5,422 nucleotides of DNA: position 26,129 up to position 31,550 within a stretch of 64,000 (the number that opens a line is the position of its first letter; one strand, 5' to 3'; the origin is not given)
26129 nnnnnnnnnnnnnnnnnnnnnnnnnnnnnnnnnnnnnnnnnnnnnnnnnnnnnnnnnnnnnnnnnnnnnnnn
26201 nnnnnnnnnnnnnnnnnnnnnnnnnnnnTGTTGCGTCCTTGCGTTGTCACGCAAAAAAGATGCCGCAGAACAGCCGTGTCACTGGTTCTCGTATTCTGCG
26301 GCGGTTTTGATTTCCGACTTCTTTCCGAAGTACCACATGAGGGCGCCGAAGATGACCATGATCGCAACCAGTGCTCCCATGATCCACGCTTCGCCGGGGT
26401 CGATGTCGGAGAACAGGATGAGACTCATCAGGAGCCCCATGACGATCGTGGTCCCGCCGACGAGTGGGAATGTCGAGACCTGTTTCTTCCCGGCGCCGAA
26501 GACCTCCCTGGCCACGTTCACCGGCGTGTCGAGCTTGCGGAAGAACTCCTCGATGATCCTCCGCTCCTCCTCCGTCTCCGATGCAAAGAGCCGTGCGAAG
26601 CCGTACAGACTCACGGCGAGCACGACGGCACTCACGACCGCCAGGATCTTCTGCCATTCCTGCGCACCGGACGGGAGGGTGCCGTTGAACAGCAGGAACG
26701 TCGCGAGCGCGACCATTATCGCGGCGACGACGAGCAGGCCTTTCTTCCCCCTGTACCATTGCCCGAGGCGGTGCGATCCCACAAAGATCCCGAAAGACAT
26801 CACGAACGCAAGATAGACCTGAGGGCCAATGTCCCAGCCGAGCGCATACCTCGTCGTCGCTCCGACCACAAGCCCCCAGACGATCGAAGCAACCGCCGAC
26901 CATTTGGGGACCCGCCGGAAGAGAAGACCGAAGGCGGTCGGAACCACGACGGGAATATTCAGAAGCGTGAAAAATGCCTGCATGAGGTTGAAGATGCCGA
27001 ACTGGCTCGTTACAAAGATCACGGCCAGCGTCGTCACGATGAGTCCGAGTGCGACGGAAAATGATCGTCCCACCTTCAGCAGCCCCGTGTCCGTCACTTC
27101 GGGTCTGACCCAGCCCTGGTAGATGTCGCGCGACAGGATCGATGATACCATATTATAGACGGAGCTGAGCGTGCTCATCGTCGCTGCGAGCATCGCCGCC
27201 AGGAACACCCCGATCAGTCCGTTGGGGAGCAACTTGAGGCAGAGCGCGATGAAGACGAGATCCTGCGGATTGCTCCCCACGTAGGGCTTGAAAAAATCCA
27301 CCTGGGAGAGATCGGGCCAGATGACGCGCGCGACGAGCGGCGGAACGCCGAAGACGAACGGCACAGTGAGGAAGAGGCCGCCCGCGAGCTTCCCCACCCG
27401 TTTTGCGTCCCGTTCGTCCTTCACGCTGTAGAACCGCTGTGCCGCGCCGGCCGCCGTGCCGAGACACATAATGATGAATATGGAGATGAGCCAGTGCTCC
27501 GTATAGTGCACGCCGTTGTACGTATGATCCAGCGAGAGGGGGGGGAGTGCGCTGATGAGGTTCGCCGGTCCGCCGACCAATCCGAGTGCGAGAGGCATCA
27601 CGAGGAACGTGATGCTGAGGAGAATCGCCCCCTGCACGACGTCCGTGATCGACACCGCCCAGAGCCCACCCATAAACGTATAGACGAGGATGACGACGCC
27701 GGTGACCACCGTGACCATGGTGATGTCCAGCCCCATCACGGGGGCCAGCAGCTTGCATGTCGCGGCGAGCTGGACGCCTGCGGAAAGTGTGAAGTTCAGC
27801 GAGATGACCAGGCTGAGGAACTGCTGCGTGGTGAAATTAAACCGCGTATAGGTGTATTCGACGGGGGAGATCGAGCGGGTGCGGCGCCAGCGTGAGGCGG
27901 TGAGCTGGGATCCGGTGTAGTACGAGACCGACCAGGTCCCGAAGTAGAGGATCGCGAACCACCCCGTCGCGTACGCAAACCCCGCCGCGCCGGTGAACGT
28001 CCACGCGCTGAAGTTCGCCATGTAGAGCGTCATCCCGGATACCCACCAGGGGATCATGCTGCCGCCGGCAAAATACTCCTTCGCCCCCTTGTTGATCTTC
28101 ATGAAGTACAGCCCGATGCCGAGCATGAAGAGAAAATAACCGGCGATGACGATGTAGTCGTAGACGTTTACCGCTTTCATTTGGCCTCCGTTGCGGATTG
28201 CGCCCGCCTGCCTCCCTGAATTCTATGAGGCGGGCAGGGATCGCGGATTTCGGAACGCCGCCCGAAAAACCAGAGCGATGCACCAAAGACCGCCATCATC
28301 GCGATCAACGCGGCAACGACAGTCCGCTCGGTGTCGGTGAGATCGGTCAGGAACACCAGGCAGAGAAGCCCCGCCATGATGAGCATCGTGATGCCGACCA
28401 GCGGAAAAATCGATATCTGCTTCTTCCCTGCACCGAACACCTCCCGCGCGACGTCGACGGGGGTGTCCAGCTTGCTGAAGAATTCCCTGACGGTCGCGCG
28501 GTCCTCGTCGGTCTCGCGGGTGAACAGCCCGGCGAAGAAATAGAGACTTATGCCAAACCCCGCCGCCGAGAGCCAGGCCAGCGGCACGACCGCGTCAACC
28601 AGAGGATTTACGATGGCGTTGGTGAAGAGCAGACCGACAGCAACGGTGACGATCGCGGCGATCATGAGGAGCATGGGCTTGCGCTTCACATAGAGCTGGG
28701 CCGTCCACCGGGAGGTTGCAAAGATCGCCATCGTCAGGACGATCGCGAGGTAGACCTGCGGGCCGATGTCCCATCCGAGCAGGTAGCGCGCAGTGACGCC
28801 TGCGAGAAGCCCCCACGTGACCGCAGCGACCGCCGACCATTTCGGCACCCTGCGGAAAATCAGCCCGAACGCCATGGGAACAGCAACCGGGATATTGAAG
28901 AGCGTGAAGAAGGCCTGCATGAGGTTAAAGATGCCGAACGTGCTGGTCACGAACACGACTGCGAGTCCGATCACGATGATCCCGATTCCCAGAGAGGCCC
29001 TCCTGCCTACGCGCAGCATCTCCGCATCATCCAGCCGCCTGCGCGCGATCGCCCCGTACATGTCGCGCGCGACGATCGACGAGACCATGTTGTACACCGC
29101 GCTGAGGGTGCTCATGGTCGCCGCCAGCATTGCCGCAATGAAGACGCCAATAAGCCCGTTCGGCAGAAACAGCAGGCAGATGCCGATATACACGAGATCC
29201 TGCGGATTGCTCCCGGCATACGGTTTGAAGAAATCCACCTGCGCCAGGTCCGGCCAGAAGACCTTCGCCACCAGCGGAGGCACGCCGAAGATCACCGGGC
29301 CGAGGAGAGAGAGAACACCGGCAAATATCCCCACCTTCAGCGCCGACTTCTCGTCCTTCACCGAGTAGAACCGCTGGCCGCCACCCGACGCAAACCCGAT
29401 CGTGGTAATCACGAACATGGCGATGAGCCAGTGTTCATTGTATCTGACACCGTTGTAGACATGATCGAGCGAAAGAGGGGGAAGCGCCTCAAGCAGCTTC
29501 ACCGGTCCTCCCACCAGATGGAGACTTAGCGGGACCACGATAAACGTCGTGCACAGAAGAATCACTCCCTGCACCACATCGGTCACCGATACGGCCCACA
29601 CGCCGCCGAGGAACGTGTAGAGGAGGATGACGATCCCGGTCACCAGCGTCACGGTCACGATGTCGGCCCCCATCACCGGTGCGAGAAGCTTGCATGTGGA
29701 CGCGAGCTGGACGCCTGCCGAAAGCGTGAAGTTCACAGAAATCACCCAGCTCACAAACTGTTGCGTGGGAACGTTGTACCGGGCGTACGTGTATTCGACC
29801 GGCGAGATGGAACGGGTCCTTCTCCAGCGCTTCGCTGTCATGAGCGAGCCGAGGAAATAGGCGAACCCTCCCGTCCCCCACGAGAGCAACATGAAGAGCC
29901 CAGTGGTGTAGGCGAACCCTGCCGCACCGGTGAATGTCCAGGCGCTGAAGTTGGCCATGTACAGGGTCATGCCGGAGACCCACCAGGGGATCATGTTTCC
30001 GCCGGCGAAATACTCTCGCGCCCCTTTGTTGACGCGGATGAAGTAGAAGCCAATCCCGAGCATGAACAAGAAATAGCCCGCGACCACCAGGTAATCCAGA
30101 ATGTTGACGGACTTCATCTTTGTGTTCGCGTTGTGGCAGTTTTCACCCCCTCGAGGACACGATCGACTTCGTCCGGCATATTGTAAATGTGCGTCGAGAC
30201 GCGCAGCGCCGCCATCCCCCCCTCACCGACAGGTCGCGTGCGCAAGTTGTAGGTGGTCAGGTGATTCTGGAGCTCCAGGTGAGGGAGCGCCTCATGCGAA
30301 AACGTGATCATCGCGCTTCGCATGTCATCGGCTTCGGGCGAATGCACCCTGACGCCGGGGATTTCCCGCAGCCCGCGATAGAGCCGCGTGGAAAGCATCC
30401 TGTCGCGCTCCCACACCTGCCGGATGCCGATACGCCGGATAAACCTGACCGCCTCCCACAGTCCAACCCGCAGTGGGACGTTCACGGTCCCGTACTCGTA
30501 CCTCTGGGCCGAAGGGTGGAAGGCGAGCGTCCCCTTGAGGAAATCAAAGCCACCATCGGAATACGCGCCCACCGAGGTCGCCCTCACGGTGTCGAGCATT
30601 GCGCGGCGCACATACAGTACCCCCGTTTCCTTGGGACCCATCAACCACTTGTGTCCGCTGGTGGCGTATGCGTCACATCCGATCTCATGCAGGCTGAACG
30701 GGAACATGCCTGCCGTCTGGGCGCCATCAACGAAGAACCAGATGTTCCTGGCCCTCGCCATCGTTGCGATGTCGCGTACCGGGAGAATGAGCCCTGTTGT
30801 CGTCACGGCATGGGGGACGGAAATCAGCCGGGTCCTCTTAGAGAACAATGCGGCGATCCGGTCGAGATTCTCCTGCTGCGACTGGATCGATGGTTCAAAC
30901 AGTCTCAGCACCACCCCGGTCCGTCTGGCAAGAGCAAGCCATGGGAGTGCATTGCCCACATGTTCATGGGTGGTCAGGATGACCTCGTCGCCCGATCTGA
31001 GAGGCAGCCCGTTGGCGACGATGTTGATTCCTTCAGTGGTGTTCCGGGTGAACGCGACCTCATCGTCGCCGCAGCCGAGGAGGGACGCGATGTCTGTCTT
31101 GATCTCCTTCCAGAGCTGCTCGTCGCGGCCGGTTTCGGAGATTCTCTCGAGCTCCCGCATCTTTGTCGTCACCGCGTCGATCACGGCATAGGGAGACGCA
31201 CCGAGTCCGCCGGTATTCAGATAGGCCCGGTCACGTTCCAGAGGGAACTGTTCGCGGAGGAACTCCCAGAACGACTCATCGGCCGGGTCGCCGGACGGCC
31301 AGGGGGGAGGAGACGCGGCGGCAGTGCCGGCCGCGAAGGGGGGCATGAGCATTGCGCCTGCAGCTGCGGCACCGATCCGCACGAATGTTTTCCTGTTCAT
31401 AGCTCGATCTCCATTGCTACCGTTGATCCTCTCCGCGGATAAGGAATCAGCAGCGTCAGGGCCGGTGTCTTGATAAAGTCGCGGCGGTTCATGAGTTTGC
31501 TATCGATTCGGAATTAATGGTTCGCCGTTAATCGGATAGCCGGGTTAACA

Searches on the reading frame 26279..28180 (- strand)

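Call 57: search_protein_families(library=pfam, proteins=[window:26279-28180:-], max_evalue=0.0001)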
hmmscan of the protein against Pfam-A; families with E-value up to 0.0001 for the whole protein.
window:26279-28180:- (633 aa): 1 family
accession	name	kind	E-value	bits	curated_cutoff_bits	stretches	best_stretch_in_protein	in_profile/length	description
PF00474.23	SSF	-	5.9e-44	151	22.8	1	36-436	1-406/406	Sodium:solute symporter family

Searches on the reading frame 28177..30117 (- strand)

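Call 57: search_protein_families(library=pfam, proteins=[window:28177-30117:-], max_evalue=0.0001)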
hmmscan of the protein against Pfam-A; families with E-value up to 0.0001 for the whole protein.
window:28177-30117:- (646 aa): 1 family
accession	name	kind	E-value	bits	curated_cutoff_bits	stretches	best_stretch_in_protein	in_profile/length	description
PF00474.23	SSF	-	5.1e-40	138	22.8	1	36-434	1-404/406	Sodium:solute symporter family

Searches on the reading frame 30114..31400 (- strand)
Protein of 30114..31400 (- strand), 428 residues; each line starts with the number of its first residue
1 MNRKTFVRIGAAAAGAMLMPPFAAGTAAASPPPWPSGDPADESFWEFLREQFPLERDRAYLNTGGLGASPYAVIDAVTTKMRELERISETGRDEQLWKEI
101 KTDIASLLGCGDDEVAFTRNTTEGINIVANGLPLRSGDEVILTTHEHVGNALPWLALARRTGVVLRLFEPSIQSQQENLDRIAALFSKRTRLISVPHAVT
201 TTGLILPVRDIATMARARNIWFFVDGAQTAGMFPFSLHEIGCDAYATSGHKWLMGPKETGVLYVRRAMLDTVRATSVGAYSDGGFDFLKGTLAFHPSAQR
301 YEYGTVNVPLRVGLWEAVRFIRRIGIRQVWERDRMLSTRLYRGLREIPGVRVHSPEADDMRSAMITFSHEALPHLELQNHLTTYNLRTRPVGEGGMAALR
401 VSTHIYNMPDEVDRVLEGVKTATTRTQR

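Call 57: search_protein_families(library=pfam, proteins=[window:30114-31400:-], max_evalue=0.0001)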
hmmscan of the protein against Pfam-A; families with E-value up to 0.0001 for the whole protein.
window:30114-31400:- (428 aa): 2 families
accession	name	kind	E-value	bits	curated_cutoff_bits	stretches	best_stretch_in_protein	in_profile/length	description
PF00266.25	Aminotran_5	-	1.8e-63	215.2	21.5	1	94-415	42-371/371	Aminotransferase class-V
PF01041.23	DegT_DnrJ_EryC1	-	9.8e-05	22.2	19.8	0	111-231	38-151/360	DegT/DnrJ/EryC1/StrS aminotransferase family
